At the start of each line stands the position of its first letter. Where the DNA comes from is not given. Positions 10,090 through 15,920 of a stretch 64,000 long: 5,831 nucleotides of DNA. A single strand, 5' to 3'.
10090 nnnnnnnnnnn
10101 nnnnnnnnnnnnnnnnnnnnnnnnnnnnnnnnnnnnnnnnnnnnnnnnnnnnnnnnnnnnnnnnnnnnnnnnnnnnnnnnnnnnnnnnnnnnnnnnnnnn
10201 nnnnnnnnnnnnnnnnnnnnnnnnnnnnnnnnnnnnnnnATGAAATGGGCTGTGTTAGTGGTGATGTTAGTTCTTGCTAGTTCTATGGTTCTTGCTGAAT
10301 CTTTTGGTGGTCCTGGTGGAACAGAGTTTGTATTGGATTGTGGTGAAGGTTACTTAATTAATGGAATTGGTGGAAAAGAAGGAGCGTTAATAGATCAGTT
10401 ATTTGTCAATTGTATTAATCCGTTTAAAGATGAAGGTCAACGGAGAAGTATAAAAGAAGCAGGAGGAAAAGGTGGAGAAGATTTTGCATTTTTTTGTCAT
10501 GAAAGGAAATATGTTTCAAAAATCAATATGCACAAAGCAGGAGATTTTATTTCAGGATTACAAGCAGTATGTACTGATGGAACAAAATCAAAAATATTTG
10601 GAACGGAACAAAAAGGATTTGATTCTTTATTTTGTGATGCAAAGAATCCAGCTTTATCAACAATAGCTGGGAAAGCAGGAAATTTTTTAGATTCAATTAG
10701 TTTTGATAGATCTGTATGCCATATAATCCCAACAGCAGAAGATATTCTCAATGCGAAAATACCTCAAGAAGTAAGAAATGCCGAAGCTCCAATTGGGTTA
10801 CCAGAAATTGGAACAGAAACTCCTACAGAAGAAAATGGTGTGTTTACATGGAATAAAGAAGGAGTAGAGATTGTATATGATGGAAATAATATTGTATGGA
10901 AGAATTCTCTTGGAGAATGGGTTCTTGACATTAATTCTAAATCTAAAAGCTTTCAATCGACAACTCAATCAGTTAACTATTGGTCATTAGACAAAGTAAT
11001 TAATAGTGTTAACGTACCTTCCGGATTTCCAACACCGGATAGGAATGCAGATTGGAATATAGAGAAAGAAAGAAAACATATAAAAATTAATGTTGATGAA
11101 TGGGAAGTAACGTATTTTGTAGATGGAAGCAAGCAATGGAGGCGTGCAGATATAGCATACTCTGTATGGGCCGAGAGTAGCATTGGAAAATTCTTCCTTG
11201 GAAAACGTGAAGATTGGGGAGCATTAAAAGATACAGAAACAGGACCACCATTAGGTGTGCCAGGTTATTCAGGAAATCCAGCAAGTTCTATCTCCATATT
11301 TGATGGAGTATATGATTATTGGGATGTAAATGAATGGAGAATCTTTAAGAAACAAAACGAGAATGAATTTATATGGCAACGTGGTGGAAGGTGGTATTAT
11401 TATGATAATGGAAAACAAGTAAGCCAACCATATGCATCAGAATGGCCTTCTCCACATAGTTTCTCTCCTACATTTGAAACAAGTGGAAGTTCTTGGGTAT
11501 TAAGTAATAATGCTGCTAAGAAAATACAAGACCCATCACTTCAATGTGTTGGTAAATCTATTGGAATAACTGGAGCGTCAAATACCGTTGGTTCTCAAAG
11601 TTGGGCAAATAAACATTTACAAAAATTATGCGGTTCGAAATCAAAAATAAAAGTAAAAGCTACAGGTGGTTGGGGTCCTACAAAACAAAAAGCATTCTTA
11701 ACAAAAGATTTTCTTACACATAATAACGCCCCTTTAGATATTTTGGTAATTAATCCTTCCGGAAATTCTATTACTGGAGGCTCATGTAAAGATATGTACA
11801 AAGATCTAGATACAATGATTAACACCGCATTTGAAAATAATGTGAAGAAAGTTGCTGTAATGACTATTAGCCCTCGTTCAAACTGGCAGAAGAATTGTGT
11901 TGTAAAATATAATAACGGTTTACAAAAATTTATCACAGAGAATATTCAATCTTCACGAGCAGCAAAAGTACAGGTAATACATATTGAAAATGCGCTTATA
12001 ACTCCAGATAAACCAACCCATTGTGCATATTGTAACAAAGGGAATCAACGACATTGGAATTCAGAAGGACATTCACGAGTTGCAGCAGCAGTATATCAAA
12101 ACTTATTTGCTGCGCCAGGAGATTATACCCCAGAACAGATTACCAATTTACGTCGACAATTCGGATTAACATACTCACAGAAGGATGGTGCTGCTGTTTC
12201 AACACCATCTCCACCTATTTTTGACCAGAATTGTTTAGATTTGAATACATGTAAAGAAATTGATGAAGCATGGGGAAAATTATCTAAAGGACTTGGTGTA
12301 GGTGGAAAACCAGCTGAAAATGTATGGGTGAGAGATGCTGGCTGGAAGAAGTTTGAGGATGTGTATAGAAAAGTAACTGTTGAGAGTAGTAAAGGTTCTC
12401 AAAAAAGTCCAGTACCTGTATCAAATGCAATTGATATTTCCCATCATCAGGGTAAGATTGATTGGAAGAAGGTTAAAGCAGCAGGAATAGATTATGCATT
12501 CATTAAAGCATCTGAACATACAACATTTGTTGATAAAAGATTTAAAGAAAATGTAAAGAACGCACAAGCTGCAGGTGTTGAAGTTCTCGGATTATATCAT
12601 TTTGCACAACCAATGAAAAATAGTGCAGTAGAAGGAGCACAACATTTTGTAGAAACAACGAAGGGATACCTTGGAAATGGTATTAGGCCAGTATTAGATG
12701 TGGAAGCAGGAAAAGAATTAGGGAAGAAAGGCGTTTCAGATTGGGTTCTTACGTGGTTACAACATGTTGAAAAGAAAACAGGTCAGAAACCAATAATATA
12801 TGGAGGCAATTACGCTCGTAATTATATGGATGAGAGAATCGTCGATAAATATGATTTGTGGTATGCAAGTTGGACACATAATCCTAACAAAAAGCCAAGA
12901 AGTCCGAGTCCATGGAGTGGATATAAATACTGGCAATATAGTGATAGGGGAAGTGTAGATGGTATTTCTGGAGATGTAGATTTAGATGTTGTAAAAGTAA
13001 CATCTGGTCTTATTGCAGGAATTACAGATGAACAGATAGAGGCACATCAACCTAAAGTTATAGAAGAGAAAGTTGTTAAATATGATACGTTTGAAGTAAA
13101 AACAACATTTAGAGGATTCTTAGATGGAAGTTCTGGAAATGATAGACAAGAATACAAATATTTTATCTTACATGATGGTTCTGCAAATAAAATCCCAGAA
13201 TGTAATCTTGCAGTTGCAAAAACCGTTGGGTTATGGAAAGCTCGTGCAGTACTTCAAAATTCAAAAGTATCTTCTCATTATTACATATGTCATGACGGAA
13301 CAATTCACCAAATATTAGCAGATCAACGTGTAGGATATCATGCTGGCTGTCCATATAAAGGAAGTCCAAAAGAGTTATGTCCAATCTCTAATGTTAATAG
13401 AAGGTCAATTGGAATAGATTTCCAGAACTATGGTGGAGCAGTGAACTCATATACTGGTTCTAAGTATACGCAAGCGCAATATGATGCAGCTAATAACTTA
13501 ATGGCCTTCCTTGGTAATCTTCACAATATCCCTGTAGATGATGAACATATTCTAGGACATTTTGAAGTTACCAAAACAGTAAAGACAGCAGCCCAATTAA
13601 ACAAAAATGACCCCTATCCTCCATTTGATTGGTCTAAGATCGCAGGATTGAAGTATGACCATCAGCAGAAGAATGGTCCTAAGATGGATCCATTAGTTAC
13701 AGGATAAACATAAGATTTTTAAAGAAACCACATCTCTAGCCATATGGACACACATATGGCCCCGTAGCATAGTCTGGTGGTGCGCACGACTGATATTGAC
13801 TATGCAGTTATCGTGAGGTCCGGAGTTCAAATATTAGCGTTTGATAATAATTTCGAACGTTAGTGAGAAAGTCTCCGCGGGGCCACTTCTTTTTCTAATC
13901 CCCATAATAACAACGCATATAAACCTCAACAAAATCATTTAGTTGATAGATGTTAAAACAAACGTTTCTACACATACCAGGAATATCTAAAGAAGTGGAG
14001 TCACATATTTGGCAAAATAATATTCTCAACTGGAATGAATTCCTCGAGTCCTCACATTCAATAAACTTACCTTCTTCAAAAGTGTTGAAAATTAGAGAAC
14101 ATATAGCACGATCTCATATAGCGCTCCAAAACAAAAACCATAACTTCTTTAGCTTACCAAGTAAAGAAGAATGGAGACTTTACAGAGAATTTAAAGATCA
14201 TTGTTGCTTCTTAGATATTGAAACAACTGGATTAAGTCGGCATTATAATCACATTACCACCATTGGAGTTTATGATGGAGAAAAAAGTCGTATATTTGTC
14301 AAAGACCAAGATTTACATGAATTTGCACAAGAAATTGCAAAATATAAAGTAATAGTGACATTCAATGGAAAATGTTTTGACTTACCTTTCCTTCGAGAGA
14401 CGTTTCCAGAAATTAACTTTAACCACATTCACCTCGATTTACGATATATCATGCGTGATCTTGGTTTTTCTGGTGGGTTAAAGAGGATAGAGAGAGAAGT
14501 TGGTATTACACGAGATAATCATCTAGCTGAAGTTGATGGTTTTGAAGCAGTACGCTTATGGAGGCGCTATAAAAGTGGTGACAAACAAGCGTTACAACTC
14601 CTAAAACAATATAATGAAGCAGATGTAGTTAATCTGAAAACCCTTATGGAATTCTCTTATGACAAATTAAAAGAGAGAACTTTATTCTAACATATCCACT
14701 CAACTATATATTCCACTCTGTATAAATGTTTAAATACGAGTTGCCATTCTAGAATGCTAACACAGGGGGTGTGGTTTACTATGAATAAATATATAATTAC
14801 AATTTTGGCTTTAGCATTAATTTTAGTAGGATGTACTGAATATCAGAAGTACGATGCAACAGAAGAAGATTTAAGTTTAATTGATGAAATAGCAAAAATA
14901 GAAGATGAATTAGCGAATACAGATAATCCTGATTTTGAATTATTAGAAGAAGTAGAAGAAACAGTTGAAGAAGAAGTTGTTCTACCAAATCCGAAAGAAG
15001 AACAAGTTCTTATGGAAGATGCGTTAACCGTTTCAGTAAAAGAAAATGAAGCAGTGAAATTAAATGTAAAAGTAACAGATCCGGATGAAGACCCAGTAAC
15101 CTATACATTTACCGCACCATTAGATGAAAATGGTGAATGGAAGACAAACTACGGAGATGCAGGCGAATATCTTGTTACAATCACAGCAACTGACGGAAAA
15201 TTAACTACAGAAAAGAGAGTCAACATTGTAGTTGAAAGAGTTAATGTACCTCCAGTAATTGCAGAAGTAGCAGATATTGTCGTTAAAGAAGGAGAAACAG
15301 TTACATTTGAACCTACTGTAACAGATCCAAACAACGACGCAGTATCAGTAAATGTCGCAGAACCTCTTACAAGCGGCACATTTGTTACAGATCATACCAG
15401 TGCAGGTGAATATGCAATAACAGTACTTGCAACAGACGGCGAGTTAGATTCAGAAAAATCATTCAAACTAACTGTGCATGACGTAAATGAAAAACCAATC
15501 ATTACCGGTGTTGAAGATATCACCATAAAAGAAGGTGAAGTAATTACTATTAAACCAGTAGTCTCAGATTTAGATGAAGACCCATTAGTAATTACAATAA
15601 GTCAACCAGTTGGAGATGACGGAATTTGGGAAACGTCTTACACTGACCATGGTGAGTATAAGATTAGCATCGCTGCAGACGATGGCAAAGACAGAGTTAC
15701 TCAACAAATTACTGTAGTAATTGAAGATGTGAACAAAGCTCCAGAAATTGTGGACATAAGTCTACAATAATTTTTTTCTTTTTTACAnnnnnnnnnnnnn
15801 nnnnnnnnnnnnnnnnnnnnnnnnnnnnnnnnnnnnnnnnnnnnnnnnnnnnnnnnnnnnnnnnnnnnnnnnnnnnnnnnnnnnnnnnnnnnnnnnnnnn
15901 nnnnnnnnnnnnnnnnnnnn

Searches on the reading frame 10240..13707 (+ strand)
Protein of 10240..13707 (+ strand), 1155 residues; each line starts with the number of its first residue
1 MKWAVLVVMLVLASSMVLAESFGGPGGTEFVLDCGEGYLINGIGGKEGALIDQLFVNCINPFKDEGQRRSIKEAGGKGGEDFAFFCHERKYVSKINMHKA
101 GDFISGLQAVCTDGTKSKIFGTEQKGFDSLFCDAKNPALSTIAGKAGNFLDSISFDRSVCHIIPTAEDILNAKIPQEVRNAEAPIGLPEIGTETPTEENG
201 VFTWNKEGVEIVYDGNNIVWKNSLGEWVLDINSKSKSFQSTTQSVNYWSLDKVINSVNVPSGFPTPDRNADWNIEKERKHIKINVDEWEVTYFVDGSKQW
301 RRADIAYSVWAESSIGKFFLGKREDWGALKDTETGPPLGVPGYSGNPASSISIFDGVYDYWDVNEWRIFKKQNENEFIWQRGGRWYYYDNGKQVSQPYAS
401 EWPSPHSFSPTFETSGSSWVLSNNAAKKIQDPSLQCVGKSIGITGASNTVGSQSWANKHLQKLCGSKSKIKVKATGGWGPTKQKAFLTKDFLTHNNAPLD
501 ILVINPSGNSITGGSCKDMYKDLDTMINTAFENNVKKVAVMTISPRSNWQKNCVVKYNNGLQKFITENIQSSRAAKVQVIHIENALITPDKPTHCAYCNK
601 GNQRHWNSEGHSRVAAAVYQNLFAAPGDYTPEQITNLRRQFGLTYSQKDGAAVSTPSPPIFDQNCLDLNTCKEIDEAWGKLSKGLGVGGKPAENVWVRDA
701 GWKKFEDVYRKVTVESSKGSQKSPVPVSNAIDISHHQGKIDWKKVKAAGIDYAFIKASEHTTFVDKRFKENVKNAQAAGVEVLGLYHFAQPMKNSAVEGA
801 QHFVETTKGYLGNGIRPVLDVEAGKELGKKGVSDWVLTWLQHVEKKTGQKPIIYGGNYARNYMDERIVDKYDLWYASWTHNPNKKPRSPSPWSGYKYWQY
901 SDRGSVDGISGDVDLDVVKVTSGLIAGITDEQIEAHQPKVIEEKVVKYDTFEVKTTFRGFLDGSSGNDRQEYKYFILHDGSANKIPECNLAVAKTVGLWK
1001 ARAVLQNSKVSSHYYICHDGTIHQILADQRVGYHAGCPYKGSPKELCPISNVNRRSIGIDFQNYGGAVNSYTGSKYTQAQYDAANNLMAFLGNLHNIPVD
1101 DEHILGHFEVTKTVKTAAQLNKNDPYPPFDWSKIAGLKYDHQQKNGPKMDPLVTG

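Call 36: search_protein_families(library=pfam, proteins=[window:10240-13707:+])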
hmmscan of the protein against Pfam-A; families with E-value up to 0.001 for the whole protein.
window:10240-13707:+ (1155 aa): 2 families
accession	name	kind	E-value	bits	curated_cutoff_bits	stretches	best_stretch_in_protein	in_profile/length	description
PF01183.26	Glyco_hydro_25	-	1e-43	150.2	27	1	731-909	1-180/180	Glycosyl hydrolases family 25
PF01510.30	Amidase_2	-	2.1e-18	67.3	26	1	998-1126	36-130/131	N-acetylmuramoyl-L-alanine amidase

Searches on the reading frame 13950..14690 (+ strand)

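Call 36: search_protein_families(library=pfam, proteins=[window:13950-14690:+])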
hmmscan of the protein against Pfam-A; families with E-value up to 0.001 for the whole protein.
window:13950-14690:+ (246 aa): 3 families
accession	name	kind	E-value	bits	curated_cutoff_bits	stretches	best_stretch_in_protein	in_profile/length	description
PF13482.12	RNase_H_2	-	4.4e-41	141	22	1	86-234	1-162/165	RNase_H superfamily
PF00929.31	RNase_T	-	0.00036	21.6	24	0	87-115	2-31/164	Exonuclease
PF10108.15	DNA_pol_B_exo2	-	0.00059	20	24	0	120-149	39-69/213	Predicted 3'-5' exonuclease related to the exonuclease domain of PolB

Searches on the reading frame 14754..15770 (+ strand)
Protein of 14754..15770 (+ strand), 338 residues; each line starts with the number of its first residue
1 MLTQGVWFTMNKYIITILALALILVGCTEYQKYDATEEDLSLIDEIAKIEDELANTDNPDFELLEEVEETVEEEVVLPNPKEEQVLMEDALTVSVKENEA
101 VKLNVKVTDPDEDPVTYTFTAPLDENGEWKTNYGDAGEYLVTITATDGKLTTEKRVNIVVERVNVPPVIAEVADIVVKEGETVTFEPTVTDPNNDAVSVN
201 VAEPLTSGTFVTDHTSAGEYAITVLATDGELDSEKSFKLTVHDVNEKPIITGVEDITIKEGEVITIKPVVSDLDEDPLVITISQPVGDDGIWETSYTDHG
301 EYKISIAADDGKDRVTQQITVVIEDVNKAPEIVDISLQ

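Call 36: search_protein_families(library=pfam, proteins=[window:14754-15770:+])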
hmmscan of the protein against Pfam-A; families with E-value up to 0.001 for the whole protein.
window:14754-15770:+ (338 aa): 6 families
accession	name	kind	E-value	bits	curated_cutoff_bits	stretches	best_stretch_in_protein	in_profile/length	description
PF17963.7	Big_9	-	3.5e-13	50.7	23.6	2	245-321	1-88/89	Bacterial Ig domain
PF17803.7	Cadherin_4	-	6.3e-11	43.1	25.1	0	238-285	4-54/71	Bacterial cadherin-like domain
PF00801.26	PKD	-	8.3e-10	39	23.5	1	94-160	10-80/80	PKD domain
PF18911.6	PKD_4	-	9.9e-07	29.2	27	0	94-153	13-76/85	PKD domain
PF05345.18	He_PIG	-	3.5e-06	27.8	24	0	201-241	56-95/96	Putative Ig domain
PF19410.4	DUF5980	-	0.00076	20.3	27.1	0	135-161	68-94/97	Family of unknown function (DUF5980)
